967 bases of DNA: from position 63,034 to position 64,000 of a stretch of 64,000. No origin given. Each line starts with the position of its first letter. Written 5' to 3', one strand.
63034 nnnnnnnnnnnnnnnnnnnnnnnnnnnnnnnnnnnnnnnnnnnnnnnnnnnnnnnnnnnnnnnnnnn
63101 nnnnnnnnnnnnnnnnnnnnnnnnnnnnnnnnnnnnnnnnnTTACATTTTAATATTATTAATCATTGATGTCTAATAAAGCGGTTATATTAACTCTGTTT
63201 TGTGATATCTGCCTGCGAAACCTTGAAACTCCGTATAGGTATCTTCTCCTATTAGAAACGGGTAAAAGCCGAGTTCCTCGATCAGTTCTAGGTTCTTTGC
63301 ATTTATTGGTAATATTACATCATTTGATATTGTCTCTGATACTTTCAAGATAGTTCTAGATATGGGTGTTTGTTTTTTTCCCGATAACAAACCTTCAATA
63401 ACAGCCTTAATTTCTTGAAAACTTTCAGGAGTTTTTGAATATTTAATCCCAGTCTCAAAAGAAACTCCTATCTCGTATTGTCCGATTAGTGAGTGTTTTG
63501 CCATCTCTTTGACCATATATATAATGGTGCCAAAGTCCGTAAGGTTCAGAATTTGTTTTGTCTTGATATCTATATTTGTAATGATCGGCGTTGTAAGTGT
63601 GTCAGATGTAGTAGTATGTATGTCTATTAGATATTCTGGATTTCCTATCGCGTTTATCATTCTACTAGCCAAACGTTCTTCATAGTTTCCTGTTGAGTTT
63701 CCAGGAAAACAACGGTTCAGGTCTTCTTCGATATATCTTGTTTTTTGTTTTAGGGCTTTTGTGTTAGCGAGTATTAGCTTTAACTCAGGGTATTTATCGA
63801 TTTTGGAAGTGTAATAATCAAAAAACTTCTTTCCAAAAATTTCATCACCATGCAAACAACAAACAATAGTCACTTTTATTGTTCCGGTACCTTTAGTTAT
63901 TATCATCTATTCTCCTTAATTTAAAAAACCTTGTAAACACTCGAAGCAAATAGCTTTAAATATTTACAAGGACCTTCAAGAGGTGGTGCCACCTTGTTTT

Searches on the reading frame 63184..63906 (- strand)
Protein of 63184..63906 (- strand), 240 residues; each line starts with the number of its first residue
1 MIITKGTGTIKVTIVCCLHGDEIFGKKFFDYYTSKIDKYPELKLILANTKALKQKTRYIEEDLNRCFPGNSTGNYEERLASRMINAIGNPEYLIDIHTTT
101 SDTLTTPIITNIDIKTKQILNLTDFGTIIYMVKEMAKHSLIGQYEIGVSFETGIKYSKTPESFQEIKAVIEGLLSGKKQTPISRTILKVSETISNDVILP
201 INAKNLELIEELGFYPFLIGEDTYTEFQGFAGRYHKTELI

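Call 73: search_protein_families(library=pfam, proteins=[window:63184-63906:-])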
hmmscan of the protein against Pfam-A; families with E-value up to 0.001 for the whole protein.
window:63184-63906:- (240 aa): 1 family
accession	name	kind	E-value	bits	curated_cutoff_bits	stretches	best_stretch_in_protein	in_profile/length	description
PF24827.1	AstE_AspA_cat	-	8.4e-18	65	25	1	11-131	4-142/192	Succinylglutamate desuccinylase/Aspartoacylase catalytic domain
